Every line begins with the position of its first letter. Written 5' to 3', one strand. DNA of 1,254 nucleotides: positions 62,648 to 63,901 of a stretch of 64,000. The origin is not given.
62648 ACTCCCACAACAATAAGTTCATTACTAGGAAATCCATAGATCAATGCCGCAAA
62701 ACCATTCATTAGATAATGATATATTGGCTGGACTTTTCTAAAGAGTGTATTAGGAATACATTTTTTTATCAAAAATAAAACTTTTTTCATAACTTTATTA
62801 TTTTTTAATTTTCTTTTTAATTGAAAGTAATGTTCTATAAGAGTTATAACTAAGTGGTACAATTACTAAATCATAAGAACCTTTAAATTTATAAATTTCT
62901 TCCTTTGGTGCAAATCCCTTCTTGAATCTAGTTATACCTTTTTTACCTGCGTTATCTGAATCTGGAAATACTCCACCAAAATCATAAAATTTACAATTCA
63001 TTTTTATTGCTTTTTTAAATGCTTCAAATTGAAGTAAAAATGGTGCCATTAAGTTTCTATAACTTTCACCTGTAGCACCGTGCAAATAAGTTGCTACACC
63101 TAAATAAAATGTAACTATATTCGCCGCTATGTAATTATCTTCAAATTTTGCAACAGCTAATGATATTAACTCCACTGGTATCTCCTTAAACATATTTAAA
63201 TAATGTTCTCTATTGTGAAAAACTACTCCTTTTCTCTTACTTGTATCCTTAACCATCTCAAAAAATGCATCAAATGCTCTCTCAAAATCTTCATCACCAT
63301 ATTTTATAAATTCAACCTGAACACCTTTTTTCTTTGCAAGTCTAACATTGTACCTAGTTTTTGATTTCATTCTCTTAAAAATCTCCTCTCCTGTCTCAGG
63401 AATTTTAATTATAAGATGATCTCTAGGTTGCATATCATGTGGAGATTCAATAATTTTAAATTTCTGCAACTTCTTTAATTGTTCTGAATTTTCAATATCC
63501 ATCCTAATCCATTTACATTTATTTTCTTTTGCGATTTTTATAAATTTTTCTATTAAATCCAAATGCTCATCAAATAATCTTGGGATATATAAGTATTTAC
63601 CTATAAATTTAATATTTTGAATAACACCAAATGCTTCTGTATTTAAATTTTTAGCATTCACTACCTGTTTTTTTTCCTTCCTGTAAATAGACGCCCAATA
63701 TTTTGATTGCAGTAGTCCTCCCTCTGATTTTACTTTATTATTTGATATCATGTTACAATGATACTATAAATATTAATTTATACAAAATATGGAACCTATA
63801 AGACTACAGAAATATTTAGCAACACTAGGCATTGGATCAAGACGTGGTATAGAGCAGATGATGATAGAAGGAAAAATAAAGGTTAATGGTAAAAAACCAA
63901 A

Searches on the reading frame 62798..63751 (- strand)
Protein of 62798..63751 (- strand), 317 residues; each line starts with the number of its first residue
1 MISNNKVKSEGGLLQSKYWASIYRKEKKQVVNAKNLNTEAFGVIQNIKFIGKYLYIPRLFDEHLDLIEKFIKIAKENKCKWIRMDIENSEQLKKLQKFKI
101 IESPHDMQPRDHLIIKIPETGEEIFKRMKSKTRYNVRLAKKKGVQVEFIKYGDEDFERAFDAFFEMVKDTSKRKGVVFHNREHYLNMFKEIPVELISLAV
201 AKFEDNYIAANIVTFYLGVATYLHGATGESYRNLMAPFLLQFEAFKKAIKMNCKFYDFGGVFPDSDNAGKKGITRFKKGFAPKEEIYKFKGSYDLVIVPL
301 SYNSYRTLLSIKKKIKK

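Call 27: search_protein_families(library=pfam, proteins=[window:62798-63751:-], max_evalue=0.01)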
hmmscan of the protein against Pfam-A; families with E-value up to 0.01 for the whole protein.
window:62798-63751:- (317 aa): 3 families
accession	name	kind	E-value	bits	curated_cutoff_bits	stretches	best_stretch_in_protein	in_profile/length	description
PF02388.22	FemAB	-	4.9e-31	108.4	24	2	207-308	307-404/406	FemAB family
PF13480.13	Acetyltransf_6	-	4.6e-12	46.7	22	1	130-277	5-142/143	Acetyltransferase (GNAT) domain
PF04339.18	FemAB_like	-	0.0049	16.5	27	1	67-213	121-267/369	Peptidogalycan biosysnthesis/recognition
